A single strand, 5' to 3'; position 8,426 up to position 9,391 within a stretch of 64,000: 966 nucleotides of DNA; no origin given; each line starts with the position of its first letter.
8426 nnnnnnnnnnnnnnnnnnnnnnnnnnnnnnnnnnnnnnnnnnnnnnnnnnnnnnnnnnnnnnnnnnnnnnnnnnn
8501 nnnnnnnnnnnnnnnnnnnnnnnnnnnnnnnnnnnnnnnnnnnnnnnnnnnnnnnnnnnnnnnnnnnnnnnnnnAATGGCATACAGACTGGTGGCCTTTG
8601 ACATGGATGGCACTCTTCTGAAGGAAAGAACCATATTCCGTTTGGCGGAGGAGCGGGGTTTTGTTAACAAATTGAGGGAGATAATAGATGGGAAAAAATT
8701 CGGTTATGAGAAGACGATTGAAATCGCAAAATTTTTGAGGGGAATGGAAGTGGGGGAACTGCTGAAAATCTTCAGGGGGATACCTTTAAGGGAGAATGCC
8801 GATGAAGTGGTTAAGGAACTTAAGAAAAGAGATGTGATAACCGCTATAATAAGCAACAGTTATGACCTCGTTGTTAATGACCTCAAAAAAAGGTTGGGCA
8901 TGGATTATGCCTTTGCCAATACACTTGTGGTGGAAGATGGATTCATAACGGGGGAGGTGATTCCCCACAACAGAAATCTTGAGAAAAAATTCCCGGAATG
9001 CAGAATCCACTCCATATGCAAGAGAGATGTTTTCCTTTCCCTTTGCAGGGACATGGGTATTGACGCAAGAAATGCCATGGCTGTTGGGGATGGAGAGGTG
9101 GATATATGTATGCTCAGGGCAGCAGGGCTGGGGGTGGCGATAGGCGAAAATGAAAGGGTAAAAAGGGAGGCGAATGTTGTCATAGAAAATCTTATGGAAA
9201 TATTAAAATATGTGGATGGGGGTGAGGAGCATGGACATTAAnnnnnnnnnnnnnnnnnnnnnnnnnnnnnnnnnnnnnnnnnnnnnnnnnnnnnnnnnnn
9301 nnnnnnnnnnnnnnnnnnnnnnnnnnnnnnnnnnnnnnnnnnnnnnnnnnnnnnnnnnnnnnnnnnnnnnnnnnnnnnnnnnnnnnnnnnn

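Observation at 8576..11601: SerB-like phosphatase + MpgS-like (GT55) + GpgS-like (GT81) gene triplet: candidate glycosyl-glycerate compatible-solute pathway, possibly two-step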

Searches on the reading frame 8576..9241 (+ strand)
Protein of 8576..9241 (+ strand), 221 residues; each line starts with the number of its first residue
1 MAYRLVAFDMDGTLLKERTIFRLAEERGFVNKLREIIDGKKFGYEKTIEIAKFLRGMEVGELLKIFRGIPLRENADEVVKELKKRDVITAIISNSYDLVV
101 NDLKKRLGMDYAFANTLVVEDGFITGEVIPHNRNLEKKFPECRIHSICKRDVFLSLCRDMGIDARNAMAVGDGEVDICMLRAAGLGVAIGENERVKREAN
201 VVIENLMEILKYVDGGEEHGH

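Call 3: search_protein_families(library=pfam, proteins=[window:8576-9241:+], max_evalue=0.01)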
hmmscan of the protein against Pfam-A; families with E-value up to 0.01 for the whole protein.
window:8576-9241:+ (221 aa): 6 families
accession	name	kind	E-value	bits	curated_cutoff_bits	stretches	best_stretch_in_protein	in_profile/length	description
PF00702.32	Hydrolase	-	2.4e-18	67.7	26.4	1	3-184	1-191/191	haloacid dehalogenase-like hydrolase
PF12710.13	HAD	-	7.6e-15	56.3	27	1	6-181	1-189/189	haloacid dehalogenase-like hydrolase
PF08282.18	Hydrolase_3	-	3.6e-12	47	20.9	1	149-205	188-245/255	haloacid dehalogenase-like hydrolase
PF13419.12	HAD_2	-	2.5e-07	31.4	23.8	0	8-119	3-128/178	Haloacid dehalogenase-like hydrolase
PF06888.18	Put_Phosphatase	-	3.9e-05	23.6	27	1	5-180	2-185/234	Putative Phosphatase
PF13344.12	Hydrolase_6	-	0.0053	17.2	27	0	6-26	1-21/101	Haloacid dehalogenase-like hydrolase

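Call 4: search_protein_families(library=ncbifam, proteins=[window:8576-9241:+], max_evalue=0.01)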
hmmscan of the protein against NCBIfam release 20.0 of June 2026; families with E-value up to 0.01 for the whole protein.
window:8576-9241:+ (221 aa): 30 families (the best 25 are shown)
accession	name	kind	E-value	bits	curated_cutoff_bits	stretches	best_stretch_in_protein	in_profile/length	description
TIGR00338.1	serB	equivalog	6.6e-34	117.4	144.15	1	4-212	15-218/219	phosphoserine phosphatase SerB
NF008350.0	PRK11133.1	equivalog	1.7e-19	70.2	413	1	5-204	112-304/324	phosphoserine phosphatase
TIGR01491.1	HAD-SF-IB-PSPlk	hypoth_equivalog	2.8e-19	69.6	151.9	1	4-195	5-194/201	phosphoserine phosphatase-like hydrolase, archaeal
TIGR01488.1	HAD-SF-IB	subfamily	1.9e-18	67.1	45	1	5-182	1-176/177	HAD-IB family phosphatase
TIGR00099.1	Cof-subfamily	subfamily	1.8e-11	44.1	137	1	152-205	192-246/256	Cof-type HAD-IIB family hydrolase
TIGR01490.1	HAD-SF-IB-hyp1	subfamily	3.2e-11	43.9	98.3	1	5-149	1-165/202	HAD-IB family hydrolase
NF007806.0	PRK10513.1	equivalog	2.7e-10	40.1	273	1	153-203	201-252/270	sugar-phosphatase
NF002245.0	PRK01158.1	equivalog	3.4e-10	39.6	198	1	154-205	163-215/233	phosphoglycolate phosphatase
NF007821.0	PRK10530.1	equivalog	4e-10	39.4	274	1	159-205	210-257/272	pyridoxal phosphatase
NF045966.1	YcsE_rel_Pase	equivalog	7.5e-10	38.7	220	1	148-206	191-250/265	YcsE-related riboflavin metabolism phosphatase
TIGR01487.1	Pglycolate_arch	equivalog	8.5e-09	35.6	122.75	1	149-205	148-205/215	phosphoglycolate phosphatase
NF009695.0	PRK13222.1-2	equivalog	1.5e-08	34.5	225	1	154-213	157-222/226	phosphoglycolate phosphatase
NF010109.0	PRK13582.1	equivalog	4.1e-08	33.1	133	1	7-207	5-189/205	bifunctional phosphoserine phosphatase/homoserine phosphotransferase ThrH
TIGR01484.1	HAD-SF-IIB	subfamily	1.3e-05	25.4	41.8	0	147-188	179-220/221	HAD-IIB family hydrolase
TIGR01511.1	ATPase-IB1_Cu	subfamily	7.7e-05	21.7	397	0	164-214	428-480/542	copper-translocating P-type ATPase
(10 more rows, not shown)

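Call 7: search_solved_structures(query=window:8576-9241:+, max_evalue=0.001, show_alignments=1)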
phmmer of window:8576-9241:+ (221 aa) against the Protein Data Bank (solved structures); distinct sequences matched with E-value up to 0.001: 20.
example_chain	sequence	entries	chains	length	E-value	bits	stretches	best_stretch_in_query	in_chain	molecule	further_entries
1f5s_A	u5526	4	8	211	1e-28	104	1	4-213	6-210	PHOSPHOSERINE PHOSPHATASE (PSP) | Phosphoserine Phosphatase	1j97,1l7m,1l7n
1l7o_A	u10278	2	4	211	4.7e-28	101.8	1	4-213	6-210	PHOSPHOSERINE PHOSPHATASE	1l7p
3m1y_A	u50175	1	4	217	1.5e-17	67.5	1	4-221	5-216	Phosphoserine phosphatase (SerB)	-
3n28_A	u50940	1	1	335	9.6e-15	58.3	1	5-202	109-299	Phosphoserine phosphatase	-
4eze_A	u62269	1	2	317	7.8e-13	52.1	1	4-193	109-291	Haloacid dehalogenase-like hydrolase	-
5is2_A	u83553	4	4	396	3.4e-12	50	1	2-200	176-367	Phosphoserine phosphatase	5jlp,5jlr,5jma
3p96_A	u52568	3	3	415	3.9e-12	49.8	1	2-200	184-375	Phosphoserine phosphatase SerB | Phosphoserine phosphatase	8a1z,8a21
5t41_A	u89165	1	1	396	8.7e-12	48.6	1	2-200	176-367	Phosphoserine phosphatase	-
5it4_A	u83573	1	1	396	1.7e-11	47.7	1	2-200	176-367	Phosphoserine phosphatase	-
5jjb_A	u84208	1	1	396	3.5e-11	46.7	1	2-200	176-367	Phosphoserine phosphatase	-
7qpl_A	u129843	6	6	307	3.9e-11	46.5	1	5-215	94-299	O-phosphoserine phosphohydrolase | Phosphoserine phosphatase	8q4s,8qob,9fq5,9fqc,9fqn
5it0_A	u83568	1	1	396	7.9e-11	45.5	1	2-200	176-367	Phosphoserine phosphatase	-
2pq0_A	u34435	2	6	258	9.7e-07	32.2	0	156-203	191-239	Hypothetical conserved protein GK1056 | Hypothetical conserved protein, GK1056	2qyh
3niw_A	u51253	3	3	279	6.9e-06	29.4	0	154-202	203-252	Haloacid dehalogenase-like hydrolase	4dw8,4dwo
1rkq_A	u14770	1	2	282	7.7e-06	29.2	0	154-208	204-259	Hypothetical protein yidA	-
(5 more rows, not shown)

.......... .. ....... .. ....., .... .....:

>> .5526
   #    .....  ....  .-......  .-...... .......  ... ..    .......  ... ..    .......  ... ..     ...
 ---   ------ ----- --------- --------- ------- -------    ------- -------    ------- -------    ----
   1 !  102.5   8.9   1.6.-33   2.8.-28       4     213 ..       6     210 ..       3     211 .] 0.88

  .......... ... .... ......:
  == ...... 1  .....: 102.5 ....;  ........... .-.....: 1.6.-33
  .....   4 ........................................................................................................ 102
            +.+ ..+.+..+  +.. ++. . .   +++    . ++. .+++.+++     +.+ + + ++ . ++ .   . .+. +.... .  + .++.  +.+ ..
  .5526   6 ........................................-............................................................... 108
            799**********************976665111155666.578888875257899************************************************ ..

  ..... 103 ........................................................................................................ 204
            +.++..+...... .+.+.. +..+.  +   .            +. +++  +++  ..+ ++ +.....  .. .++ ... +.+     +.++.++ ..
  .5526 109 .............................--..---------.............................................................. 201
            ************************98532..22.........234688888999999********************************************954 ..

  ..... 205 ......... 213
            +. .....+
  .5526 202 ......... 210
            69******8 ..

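Call 36: predict_structure(protein=window:8576-9241:+)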
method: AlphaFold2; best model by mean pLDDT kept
length: 221 residues; sequences in the alignment: 1
mean_pLDDT: 42.5   pTM: 0.33
mean pLDDT of the five models: 42.5, 35.1, 33.1, 32.4, 31.2
residues with pLDDT >= 90: 0; 70-90: 12; 50-70: 28; < 50: 181
segments of 3 or more residues with pLDDT < 50: 1-15, 42-44, 59-221
pLDDT, mean of each block of 10 residues (from residue 1): 42 52 74 69 53 53 36 40 37 29 31 33 35 36 36 45 40 37 35 40 46 39 26
secondary structure, 60 per line:
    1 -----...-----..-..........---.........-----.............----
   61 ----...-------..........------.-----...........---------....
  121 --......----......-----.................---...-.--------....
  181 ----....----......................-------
elements in order: E6-8 H17-26 H30-38 H44-56 E65-67 H75-84 H97-107 E117-120 E123-128 H133-138 E144-149 H150-160 E177-180 E185-188 H193-214

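Call 63: find_related_loci(query=A3, collection=metagenome_contigs, flank=5000)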
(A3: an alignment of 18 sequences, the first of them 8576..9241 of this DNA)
Query A3 (221 aa) in metagenome_contigs; peptide patterns used: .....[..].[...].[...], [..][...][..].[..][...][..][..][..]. (x = any residue, [..] = any of these).
600 stretches matched a pattern (row limit reached: there are more); 213 encode a relative of the query (tblastn E <= 1e-3); the best 80 are kept; 80 distinct loci.
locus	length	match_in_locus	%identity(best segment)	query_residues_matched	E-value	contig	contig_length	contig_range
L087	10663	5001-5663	100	1-221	8e-145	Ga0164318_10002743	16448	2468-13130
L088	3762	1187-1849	66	1-221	7e-100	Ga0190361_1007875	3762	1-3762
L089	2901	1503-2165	67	1-221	1e-100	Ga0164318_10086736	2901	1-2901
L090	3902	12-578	65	33-221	2e-82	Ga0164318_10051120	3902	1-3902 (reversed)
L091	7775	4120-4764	58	1-215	4e-78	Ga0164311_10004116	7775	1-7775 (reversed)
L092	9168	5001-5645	58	1-215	9e-78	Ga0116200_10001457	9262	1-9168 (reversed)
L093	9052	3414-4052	52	3-215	2e-72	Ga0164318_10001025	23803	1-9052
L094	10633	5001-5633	51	3-213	2e-70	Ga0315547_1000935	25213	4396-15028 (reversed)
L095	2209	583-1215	51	3-213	2e-72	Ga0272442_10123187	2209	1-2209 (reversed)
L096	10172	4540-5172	48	3-213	1e-69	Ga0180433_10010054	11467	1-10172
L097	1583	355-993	52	3-215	2e-72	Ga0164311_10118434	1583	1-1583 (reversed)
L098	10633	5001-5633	54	3-213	3e-69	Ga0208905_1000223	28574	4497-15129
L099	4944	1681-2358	47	3-220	5e-69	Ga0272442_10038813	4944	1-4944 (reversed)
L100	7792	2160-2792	50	3-213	9e-69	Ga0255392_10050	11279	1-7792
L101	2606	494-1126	48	3-213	6e-69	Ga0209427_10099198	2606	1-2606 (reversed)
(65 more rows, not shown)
